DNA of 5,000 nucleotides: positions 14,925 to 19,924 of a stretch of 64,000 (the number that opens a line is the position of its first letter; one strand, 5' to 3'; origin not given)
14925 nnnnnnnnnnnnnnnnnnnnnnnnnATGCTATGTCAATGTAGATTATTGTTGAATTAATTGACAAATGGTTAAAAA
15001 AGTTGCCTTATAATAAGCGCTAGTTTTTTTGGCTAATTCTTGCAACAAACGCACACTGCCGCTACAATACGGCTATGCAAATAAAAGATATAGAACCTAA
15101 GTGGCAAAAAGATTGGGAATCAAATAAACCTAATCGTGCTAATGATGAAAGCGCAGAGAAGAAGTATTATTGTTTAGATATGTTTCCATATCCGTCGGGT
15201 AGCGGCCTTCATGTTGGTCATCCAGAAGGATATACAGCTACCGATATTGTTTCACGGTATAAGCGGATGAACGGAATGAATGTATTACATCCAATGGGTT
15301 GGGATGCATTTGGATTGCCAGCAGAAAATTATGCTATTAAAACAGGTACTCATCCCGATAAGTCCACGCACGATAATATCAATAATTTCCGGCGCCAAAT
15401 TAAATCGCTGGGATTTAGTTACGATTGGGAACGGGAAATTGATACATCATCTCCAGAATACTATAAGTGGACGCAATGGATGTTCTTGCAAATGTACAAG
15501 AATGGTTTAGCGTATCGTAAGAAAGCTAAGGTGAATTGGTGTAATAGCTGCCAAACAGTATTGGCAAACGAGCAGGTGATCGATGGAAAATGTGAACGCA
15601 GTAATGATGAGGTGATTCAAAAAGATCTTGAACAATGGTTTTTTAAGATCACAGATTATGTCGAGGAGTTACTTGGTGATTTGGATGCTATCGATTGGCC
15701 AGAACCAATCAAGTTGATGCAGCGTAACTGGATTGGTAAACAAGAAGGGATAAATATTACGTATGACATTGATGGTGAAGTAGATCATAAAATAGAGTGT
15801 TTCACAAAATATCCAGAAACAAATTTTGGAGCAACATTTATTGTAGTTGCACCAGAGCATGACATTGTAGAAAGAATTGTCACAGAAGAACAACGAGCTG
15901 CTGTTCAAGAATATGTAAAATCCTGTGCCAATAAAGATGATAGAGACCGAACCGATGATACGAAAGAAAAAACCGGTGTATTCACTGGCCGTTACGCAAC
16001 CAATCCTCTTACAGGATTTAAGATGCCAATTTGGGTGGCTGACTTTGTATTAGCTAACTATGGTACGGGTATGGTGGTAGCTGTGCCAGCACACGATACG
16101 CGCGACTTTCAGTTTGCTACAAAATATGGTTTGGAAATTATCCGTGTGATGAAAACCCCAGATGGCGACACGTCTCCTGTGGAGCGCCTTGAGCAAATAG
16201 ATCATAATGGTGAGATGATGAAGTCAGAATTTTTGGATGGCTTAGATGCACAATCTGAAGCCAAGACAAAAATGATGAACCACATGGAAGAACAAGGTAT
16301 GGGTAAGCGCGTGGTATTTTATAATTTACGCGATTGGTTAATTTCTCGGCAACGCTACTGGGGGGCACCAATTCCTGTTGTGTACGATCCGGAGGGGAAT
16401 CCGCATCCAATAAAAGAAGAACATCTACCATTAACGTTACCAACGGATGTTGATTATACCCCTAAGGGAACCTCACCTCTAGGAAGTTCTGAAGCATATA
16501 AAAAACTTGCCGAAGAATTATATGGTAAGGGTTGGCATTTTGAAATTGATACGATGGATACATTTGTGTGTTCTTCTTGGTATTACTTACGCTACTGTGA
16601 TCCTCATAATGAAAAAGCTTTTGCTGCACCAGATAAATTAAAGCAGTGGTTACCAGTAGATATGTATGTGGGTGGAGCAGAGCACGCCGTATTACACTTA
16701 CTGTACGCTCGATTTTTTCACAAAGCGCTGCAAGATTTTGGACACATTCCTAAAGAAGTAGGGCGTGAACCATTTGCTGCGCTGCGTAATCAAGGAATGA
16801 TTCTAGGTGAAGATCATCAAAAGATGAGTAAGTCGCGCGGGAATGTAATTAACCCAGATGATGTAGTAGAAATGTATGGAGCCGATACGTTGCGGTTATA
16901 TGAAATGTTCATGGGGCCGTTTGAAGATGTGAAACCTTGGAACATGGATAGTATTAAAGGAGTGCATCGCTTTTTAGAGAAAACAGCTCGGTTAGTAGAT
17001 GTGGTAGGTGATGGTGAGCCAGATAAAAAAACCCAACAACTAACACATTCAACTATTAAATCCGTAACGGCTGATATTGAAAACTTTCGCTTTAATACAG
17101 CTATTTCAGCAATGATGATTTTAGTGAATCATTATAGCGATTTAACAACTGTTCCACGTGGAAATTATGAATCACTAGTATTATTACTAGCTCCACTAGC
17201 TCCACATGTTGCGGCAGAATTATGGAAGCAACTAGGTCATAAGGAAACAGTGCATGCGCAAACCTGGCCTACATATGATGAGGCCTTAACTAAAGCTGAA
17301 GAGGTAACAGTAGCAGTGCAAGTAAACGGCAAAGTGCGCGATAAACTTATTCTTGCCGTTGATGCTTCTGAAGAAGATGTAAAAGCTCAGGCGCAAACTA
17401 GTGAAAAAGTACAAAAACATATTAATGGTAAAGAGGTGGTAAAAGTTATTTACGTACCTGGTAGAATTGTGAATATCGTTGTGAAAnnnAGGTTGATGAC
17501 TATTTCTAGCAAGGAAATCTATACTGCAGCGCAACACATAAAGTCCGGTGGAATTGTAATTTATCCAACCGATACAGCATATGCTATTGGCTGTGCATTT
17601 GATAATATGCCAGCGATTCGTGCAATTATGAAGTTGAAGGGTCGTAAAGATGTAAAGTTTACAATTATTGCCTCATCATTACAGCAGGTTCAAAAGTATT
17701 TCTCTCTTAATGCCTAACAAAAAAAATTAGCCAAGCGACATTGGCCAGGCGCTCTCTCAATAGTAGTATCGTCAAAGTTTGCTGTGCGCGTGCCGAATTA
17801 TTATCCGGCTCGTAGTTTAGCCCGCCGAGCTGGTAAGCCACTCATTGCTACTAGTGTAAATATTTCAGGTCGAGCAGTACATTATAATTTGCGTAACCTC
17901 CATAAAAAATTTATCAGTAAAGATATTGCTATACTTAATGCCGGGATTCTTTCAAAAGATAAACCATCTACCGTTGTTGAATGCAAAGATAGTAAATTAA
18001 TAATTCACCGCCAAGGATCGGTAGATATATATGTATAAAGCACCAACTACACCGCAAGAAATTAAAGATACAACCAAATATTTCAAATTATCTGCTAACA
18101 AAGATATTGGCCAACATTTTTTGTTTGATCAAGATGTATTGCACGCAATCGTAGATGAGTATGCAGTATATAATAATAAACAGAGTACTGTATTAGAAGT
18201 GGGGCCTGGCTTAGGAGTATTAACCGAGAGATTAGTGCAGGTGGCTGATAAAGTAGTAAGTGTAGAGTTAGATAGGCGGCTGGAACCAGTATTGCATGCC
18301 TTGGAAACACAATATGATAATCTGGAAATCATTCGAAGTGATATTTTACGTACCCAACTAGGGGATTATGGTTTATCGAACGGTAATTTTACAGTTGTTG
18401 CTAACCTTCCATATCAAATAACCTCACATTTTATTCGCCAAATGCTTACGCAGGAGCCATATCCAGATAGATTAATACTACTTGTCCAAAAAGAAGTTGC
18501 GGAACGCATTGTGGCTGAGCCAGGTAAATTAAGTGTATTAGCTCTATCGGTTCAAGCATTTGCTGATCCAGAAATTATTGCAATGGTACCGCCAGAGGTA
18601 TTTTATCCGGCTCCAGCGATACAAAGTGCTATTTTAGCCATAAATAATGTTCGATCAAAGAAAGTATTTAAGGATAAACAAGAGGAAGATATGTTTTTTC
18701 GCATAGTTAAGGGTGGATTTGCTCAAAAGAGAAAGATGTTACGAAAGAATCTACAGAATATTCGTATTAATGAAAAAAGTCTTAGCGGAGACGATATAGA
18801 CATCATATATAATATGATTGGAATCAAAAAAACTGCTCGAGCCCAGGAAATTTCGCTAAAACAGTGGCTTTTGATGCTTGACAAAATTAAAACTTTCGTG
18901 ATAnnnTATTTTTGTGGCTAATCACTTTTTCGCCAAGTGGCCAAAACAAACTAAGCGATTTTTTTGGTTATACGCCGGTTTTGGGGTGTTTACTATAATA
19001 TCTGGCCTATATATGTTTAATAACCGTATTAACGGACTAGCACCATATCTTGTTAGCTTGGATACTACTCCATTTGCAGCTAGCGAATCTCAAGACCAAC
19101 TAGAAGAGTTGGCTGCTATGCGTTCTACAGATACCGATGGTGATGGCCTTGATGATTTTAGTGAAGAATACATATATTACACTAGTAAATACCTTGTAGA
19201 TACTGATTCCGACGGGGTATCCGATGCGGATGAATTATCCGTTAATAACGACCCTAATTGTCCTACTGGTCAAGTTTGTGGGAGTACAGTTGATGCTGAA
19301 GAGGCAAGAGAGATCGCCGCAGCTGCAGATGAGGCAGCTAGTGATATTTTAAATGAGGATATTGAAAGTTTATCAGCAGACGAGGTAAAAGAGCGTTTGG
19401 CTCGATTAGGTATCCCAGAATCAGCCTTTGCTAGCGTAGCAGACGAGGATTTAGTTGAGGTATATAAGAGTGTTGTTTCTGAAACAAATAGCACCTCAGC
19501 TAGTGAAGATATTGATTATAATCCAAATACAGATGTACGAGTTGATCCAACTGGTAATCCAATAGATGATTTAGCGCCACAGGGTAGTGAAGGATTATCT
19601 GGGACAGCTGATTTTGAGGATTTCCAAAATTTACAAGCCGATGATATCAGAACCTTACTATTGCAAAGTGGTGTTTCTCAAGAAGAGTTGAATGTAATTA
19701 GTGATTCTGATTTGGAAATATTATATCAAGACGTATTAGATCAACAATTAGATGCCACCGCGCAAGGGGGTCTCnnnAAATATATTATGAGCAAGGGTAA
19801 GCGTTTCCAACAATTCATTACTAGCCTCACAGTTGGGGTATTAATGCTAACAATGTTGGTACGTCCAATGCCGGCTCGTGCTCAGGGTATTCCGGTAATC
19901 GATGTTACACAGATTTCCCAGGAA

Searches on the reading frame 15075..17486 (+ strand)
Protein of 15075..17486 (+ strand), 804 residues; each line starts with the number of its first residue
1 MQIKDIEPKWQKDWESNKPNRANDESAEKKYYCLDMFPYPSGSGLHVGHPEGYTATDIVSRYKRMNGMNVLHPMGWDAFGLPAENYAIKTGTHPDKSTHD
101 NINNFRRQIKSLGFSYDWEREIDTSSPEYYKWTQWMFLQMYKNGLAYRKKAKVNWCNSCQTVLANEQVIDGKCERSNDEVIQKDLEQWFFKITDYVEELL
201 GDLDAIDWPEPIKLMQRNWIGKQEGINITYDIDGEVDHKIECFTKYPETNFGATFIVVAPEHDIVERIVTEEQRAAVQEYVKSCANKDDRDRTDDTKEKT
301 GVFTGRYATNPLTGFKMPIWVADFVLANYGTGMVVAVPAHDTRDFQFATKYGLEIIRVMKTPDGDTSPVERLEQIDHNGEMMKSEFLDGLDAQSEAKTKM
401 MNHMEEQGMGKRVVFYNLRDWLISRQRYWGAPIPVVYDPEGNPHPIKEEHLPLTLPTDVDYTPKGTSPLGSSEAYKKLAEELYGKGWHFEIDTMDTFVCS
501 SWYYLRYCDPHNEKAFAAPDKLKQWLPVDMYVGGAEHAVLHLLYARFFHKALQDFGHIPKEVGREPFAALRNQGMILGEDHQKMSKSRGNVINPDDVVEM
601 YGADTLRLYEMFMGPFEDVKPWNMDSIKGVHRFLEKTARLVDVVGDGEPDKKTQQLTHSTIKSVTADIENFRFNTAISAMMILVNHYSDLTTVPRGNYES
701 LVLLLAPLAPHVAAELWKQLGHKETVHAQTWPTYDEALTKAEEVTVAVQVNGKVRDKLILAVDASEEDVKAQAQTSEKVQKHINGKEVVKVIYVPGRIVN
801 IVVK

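Call 7: search_protein_families(library=pfam, proteins=[window:15075-17486:+], max_evalue=0.01)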
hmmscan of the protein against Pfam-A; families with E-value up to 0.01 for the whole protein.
window:15075-17486:+ (804 aa): 6 families
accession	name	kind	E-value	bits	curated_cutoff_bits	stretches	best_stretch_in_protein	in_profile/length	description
PF13603.12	tRNA-synt_1_2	-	1.2e-59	201.3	25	1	217-404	1-184/185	Leucyl-tRNA synthetase, editing domain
PF00133.28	tRNA-synt_1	-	1.8e-50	172.3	22.7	2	10-220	2-225/414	tRNA synthetases class I (I, L, M and V)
PF09334.17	tRNA-synt_1g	-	6.9e-31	107.8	20.1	2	37-178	7-144/391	tRNA synthetases class I (M)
PF08264.19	Anticodon_1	-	4.5e-21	75.7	25.1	1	655-765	6-143/148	Anticodon-binding domain of tRNA ligase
PF01921.24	tRNA-synt_1f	-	0.0012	18.3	27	1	575-612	274-311/360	tRNA synthetases class I (K)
PF01406.26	tRNA-synt_1e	-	0.002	18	27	0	579-609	249-279/301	tRNA synthetases class I (C) catalytic domain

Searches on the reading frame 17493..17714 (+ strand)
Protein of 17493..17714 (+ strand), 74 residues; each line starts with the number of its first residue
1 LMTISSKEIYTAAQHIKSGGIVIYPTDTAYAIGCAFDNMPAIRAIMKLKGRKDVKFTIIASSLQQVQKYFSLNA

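Call 50: search_protein_families(library=pfam, proteins=[window:17493-17714:+], max_evalue=0.001)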
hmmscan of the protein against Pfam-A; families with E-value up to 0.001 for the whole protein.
window:17493-17714:+ (74 aa): 1 family
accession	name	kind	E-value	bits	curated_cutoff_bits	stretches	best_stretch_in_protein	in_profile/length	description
PF01300.24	Sua5_yciO_yrdC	-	1.3e-14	54.6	25.1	1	15-71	2-59/178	Telomere recombination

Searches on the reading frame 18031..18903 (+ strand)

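Call 7: search_protein_families(library=pfam, proteins=[window:18031-18903:+], max_evalue=0.01)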
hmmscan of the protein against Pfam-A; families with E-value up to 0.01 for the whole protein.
window:18031-18903:+ (291 aa): 2 families
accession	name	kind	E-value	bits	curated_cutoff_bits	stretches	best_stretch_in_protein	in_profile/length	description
PF00398.26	RrnaAD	-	1.6e-51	175.4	24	1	21-285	3-260/263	Ribosomal RNA adenine dimethylase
PF01135.25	PCMT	-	0.0057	16.9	20.3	0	24-84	48-110/210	Protein-L-isoaspartate(D-aspartate) O-methyltransferase (PCMT)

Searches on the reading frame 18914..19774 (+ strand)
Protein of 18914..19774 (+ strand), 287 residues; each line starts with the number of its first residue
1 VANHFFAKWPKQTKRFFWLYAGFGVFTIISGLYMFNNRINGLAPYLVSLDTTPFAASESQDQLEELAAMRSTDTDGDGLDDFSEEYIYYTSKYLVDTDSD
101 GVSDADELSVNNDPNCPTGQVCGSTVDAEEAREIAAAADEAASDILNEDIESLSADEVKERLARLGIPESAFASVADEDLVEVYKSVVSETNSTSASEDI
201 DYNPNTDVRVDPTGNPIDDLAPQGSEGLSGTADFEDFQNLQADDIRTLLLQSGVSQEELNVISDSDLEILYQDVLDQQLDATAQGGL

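Call 7: search_protein_families(library=pfam, proteins=[window:18914-19774:+], max_evalue=0.01)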
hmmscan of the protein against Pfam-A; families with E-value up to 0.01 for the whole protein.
window:18914-19774:+ (287 aa): 0 families

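Call 21: search_protein_families(library=ncbifam, proteins=[window:18914-19774:+], max_evalue=0.01)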
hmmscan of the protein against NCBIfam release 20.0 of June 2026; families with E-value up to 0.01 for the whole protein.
window:18914-19774:+ (287 aa): 1 family
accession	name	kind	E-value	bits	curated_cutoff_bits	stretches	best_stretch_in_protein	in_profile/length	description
NF047639.1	throspo3_MtsD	equivalog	9e-06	24.1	800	1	69-128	456-512/651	cell-cell cohesion protein MtsD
